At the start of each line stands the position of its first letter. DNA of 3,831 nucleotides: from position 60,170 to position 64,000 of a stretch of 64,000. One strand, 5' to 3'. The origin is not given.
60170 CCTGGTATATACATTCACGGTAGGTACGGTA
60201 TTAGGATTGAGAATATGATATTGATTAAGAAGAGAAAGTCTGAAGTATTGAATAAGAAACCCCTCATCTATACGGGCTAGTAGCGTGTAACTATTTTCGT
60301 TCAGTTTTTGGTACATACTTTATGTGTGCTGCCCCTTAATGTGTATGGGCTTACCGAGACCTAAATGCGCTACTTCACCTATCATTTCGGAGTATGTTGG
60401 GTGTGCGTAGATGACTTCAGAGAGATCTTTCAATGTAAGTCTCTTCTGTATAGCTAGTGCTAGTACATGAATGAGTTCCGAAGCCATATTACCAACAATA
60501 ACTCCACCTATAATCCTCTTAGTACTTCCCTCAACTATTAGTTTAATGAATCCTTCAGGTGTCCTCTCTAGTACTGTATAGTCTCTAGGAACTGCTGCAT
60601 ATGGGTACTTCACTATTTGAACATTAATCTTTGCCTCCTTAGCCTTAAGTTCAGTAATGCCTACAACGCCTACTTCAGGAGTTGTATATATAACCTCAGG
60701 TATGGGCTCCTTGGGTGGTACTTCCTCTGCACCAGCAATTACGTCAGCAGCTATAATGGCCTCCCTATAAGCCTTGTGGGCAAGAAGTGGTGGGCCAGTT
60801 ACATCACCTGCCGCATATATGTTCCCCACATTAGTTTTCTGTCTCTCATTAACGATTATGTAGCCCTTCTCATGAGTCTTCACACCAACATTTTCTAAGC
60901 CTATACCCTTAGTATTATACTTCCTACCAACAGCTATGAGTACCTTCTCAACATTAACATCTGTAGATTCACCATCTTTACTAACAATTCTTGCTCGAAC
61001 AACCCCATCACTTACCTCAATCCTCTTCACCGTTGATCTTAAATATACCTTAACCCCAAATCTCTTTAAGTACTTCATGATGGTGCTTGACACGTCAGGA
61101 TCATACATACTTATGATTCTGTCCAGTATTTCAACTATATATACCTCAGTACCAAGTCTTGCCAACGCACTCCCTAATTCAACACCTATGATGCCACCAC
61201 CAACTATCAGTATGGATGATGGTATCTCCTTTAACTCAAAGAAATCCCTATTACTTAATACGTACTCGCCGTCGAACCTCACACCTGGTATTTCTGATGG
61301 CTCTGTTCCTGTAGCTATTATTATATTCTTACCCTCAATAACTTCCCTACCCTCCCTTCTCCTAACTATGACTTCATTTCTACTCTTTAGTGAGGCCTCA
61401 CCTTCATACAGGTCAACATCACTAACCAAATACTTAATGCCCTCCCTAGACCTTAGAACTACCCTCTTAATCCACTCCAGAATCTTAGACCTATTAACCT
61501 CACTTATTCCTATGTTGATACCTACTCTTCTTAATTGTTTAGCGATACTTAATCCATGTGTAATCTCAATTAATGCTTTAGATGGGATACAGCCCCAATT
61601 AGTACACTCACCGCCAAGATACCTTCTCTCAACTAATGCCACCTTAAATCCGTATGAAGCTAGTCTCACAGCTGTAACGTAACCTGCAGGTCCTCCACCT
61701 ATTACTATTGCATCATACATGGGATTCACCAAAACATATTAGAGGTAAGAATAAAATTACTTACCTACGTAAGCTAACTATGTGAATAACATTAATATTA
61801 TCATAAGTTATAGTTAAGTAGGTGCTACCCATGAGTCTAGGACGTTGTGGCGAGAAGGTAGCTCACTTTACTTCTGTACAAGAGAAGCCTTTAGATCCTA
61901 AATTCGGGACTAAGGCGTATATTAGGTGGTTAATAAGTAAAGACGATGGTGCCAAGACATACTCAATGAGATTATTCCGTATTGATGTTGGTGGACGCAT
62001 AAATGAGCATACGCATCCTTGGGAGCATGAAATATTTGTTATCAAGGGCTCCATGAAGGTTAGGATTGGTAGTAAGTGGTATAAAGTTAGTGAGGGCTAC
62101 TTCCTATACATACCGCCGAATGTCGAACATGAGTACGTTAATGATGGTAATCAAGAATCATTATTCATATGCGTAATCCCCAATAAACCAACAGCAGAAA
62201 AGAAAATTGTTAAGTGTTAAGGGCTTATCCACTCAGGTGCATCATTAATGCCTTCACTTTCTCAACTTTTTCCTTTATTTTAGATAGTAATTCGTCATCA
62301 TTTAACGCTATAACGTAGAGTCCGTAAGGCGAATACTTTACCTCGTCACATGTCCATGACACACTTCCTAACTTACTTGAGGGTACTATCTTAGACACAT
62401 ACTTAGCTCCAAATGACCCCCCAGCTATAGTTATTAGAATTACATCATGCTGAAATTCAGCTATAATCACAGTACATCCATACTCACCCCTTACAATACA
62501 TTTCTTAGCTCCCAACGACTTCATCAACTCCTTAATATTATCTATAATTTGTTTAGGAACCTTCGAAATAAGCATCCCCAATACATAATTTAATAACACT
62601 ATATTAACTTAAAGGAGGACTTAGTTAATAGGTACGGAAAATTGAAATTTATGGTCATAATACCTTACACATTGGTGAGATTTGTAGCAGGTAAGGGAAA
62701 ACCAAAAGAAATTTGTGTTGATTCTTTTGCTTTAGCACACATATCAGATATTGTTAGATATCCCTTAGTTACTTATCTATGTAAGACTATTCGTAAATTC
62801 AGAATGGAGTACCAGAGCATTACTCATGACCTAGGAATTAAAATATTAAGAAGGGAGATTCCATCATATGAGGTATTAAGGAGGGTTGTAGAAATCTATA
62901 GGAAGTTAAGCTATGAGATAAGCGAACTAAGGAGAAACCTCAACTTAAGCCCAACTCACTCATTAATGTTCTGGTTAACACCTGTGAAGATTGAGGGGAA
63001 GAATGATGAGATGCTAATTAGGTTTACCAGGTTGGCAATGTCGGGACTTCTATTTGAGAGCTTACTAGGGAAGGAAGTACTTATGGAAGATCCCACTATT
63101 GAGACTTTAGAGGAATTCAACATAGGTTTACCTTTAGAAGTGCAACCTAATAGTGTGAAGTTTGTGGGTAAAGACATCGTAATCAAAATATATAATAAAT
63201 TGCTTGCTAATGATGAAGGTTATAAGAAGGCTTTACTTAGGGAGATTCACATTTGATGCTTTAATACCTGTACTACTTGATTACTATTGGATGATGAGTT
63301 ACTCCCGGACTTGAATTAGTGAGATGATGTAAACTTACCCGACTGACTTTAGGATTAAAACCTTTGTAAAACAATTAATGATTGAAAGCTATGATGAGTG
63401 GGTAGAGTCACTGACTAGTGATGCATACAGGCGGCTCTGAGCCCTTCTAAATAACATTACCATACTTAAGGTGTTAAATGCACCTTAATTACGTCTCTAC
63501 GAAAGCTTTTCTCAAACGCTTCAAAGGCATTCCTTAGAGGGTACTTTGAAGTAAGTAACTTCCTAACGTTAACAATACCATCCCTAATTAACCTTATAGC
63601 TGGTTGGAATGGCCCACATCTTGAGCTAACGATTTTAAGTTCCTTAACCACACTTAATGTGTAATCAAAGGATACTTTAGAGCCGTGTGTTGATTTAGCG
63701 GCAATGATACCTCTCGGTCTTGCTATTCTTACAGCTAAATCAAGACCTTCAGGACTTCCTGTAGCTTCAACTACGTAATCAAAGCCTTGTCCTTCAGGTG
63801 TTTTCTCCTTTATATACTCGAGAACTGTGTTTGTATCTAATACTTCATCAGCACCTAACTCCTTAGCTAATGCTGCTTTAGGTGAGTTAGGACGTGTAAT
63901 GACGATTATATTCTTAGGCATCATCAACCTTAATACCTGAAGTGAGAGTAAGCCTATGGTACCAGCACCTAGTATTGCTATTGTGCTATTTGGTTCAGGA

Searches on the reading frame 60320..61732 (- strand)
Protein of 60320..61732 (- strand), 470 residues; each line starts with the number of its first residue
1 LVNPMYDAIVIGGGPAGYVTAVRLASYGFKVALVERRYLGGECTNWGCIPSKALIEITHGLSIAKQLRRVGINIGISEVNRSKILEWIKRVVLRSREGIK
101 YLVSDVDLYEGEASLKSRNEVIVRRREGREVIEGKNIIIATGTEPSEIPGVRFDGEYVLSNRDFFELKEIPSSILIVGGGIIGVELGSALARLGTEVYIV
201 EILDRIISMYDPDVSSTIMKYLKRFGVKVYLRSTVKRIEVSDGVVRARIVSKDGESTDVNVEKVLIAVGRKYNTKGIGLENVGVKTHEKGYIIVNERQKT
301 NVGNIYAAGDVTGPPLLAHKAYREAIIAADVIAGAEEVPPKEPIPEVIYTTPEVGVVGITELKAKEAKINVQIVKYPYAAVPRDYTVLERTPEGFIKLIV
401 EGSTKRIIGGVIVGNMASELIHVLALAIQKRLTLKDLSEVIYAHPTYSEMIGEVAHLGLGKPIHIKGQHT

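Call 80: search_protein_families(library=pfam, proteins=[window:60320-61732:-], max_evalue=0.001)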
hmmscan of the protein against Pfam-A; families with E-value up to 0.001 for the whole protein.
window:60320-61732:- (470 aa): 12 families
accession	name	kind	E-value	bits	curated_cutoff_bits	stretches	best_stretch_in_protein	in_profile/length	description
PF07992.20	Pyr_redox_2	-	6.5e-67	226.4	26.1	1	6-325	1-291/291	Pyridine nucleotide-disulphide oxidoreductase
PF02852.28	Pyr_redox_dim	-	1.6e-30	105.9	25.3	1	344-454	1-109/110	Pyridine nucleotide-disulphide oxidoreductase, dimerisation domain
PF00070.33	Pyr_redox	-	2.4e-22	79.7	22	1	174-243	2-71/82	Pyridine nucleotide-disulphide oxidoreductase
PF13738.12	Pyr_redox_3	-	2e-15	57.3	30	1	9-309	1-305/305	Pyridine nucleotide-disulphide oxidoreductase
PF13450.12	NAD_binding_8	-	7.1e-10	39.5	21.9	1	10-46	1-38/68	NAD(P)-binding Rossmann-like domain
PF01266.30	DAO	-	8e-09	35.9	27.9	1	7-44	1-39/353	FAD dependent oxidoreductase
PF01494.25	FAD_binding_3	-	5.8e-08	32.8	22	1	6-37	2-33/349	FAD binding domain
PF01134.28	GIDA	-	8.6e-08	32.1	22.1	1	7-143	1-150/391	Glucose inhibited division protein A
PF03486.20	HI0933_like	-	5.9e-07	29.6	50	1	7-37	2-32/244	HI0933-like protein Rossmann domain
PF12831.13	FAD_oxidored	-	1.1e-06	28.7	27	1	7-50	1-45/416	FAD dependent oxidoreductase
PF00890.30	FAD_binding_2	-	1.5e-05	24.8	20.4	1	7-39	1-33/414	FAD binding domain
PF02737.24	3HCDH_N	-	0.00042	20.7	22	0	174-244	2-73/180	3-hydroxyacyl-CoA dehydrogenase, NAD binding domain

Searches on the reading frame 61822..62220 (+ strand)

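Call 34: search_protein_families(library=pfam, proteins=[window:61822-62220:+], max_evalue=0.01)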
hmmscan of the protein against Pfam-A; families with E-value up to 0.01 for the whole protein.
window:61822-62220:+ (132 aa): 6 families
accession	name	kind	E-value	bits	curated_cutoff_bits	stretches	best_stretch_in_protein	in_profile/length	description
PF07883.17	Cupin_2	-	5.6e-18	64.9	27.2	1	51-118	2-69/70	Cupin domain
PF12973.13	Cupin_7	-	1.4e-08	35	27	1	38-116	27-99/105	ChrR Cupin-like domain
PF02311.25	AraC_binding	-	1.5e-08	34.9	21.1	1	59-114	15-70/135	AraC-like ligand binding domain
PF01050.24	MannoseP_isomer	-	0.00011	22.8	23.6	1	43-112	24-94/116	Mannose-6-phosphate isomerase C-terminal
PF00190.28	Cupin_1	-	0.00012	22.1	22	1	44-125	28-119/151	Cupin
PF11699.14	CENP-C_C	-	0.0086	16.8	29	0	71-113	37-79/85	Mif2/CENP-C like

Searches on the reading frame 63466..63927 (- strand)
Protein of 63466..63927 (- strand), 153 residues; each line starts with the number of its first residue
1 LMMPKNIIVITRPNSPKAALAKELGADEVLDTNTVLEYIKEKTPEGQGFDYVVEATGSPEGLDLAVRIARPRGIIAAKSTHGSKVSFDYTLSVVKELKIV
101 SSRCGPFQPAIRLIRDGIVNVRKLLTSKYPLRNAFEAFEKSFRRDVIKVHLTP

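Call 34: search_protein_families(library=pfam, proteins=[window:63466-63927:-], max_evalue=0.01)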
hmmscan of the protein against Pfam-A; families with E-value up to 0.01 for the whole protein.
window:63466-63927:- (153 aa): 3 families
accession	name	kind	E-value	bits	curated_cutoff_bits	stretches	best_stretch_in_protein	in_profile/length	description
PF00107.32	ADH_zinc_N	-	4.9e-16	59.3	31.8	1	8-112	17-125/129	Zinc-binding dehydrogenase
PF16912.11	Glu_dehyd_C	-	2.6e-07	30.8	34.9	1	12-149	66-207/211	Glucose dehydrogenase C-terminus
PF13602.12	ADH_zinc_N_2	-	8.2e-06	27.2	27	1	24-140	1-122/134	Zinc-binding dehydrogenase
